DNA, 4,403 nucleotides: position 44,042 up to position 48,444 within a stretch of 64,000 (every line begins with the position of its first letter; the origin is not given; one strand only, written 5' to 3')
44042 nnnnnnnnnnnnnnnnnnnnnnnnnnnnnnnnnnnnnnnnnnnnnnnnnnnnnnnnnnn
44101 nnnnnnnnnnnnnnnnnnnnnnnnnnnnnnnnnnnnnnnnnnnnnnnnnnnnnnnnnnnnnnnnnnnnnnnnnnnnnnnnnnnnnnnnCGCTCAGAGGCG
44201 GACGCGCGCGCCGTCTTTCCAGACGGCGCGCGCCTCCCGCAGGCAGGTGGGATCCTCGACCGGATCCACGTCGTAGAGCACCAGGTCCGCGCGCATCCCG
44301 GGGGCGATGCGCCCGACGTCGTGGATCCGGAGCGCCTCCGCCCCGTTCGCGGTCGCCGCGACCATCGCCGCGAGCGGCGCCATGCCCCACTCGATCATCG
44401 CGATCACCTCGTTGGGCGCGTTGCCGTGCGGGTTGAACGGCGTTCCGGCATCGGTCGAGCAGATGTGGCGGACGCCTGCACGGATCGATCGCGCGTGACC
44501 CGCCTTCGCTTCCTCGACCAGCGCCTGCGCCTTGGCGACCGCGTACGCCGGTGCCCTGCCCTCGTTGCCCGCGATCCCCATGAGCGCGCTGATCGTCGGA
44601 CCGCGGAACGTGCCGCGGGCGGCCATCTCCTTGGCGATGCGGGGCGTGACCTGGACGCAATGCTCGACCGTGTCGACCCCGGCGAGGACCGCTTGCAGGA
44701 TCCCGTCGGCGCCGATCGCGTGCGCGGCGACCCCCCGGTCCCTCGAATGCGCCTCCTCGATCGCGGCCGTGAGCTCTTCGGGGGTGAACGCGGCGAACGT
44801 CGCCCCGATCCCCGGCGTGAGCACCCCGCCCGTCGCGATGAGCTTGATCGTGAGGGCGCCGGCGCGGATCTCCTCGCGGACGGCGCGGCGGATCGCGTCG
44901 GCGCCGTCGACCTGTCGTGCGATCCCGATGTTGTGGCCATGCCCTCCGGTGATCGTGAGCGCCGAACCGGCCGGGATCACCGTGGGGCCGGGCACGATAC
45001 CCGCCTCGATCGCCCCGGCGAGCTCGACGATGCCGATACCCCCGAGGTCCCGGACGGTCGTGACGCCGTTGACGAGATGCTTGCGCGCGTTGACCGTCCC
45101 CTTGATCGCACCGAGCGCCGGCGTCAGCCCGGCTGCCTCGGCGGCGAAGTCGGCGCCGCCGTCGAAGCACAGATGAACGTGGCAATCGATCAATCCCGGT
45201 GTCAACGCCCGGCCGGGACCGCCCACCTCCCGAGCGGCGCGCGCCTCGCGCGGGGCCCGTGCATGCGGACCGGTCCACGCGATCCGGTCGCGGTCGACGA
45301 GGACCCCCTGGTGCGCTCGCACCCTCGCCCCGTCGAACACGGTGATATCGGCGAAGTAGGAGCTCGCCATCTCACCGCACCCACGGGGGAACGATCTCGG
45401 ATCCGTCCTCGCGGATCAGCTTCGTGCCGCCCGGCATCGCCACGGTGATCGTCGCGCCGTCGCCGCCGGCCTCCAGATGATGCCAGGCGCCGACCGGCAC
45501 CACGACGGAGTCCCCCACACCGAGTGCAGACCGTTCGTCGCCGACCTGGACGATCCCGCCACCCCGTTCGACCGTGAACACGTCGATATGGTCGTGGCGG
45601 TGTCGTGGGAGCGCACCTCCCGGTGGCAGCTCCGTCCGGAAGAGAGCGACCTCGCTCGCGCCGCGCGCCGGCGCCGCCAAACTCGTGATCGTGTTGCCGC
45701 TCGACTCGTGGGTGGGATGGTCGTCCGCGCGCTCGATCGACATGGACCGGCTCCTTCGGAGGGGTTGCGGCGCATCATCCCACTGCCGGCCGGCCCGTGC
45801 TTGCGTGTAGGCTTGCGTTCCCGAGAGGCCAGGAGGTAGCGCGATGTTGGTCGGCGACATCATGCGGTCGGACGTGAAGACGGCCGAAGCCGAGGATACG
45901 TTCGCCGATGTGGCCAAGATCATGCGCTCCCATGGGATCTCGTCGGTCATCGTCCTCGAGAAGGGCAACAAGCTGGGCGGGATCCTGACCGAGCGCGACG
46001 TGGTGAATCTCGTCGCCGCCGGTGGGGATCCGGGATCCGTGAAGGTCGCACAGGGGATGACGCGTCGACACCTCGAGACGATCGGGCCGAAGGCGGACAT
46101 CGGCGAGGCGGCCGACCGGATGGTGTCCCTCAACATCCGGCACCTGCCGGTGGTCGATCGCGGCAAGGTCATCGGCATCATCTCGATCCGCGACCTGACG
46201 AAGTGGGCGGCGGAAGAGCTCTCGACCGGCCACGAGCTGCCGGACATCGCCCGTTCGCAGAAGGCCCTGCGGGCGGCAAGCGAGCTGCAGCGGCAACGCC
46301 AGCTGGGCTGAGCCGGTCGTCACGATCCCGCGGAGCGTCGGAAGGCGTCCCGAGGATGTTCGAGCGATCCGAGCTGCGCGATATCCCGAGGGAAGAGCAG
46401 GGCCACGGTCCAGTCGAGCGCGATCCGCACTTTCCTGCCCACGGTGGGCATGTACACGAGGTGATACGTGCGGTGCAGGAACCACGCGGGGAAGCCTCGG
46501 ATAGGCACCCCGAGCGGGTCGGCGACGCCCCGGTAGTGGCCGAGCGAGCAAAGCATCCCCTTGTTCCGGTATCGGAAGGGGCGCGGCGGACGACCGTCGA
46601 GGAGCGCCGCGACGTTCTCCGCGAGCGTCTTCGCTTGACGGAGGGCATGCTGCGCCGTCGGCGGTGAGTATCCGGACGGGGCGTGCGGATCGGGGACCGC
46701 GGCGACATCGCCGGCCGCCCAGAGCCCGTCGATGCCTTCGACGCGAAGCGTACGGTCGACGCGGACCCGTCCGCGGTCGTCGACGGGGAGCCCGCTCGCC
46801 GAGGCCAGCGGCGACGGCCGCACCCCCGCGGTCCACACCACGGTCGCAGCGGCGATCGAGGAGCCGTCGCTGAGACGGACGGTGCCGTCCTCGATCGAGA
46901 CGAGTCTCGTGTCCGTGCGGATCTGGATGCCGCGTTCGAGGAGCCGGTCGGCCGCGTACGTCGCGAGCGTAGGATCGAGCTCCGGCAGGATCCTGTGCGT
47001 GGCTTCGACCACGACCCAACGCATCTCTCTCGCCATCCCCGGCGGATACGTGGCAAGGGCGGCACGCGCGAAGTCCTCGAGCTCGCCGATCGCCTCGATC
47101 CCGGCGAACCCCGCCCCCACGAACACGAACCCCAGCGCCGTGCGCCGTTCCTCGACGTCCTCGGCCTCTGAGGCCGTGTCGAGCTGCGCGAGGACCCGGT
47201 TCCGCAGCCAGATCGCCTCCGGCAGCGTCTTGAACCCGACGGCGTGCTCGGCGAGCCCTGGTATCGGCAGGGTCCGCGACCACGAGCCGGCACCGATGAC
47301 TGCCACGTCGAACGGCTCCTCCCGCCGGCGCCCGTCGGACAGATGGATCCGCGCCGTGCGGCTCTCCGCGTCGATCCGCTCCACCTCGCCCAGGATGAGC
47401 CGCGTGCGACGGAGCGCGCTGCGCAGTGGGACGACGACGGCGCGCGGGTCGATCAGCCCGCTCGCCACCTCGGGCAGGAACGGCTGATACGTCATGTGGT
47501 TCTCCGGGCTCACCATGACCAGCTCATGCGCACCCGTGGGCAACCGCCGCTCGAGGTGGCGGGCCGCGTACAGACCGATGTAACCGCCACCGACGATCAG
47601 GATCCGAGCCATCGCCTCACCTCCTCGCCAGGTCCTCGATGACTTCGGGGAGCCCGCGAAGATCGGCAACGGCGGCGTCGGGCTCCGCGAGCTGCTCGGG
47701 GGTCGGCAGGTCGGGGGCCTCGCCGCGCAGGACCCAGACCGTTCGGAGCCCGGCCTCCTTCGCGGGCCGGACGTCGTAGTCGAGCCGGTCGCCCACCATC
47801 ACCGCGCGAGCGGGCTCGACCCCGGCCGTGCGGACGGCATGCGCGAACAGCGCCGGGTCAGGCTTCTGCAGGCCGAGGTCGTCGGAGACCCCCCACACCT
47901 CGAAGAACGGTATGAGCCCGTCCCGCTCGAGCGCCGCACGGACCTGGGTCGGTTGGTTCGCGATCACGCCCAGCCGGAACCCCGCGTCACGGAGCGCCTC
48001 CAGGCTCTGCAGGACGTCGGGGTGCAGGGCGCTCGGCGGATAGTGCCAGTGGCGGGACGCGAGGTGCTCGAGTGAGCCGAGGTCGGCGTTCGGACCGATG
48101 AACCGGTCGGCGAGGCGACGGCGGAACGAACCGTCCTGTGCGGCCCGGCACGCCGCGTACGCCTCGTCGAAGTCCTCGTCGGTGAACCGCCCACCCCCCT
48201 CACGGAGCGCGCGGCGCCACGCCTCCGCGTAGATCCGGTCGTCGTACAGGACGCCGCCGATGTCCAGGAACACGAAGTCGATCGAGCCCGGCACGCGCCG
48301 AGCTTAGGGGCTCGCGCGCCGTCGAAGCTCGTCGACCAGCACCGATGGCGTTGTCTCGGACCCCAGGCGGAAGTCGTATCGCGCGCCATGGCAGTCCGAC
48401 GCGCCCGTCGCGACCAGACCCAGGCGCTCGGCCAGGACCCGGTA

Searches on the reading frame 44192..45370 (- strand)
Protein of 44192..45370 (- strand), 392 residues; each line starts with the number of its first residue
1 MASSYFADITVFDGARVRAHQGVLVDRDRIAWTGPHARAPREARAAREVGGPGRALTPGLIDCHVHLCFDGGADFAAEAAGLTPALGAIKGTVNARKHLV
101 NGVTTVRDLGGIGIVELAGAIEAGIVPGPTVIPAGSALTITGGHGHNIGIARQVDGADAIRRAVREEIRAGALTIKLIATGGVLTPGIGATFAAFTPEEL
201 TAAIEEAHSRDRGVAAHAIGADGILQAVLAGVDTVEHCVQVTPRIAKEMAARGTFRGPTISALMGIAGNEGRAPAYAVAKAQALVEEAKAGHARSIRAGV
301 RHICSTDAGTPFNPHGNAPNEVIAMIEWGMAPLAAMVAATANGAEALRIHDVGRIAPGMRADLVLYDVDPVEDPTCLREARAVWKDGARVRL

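Call 38: search_protein_families(library=pfam, proteins=[window:44192-45370:-], max_evalue=0.001)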
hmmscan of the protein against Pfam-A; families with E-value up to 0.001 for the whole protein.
window:44192-45370:- (392 aa): 2 families
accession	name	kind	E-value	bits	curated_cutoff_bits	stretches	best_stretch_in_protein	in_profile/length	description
PF01979.26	Amidohydro_1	-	7e-38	131.2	25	1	56-377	2-329/345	Amidohydrolase family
PF07969.17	Amidohydro_3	-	3.6e-13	50.2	29.7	1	191-390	255-471/472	Amidohydrolase family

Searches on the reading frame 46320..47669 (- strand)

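Call 38: search_protein_families(library=pfam, proteins=[window:46320-47669:-], max_evalue=0.001)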
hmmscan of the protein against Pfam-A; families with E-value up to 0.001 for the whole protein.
window:46320-47669:- (449 aa): 3 families
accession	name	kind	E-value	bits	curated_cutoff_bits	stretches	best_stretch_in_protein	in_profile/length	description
PF07992.20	Pyr_redox_2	-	3.8e-43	148.4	26.1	1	22-346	2-291/291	Pyridine nucleotide-disulphide oxidoreductase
PF00070.33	Pyr_redox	-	5.3e-11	43.3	22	1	182-264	3-77/82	Pyridine nucleotide-disulphide oxidoreductase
PF01266.30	DAO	-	1.8e-10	41.3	27.9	0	22-42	1-21/353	FAD dependent oxidoreductase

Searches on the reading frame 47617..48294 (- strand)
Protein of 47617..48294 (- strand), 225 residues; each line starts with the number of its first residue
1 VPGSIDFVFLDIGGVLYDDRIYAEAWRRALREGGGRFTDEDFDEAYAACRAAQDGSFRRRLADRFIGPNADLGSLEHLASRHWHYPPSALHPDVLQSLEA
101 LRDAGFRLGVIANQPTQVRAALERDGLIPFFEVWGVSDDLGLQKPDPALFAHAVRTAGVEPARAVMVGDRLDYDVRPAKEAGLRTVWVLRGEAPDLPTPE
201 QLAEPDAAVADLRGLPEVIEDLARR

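Call 38: search_protein_families(library=pfam, proteins=[window:47617-48294:-], max_evalue=0.001)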
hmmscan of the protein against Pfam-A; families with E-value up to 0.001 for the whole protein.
window:47617-48294:- (225 aa): 3 families
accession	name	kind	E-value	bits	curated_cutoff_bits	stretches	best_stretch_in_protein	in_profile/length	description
PF00702.32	Hydrolase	-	2.5e-21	77.4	26.4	1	5-182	1-191/191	haloacid dehalogenase-like hydrolase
PF13242.12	Hydrolase_like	-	1.5e-15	57.3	22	1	143-213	3-73/75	HAD-hyrolase-like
PF13419.12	HAD_2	-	1.6e-15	58.1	23.8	1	86-188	76-178/178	Haloacid dehalogenase-like hydrolase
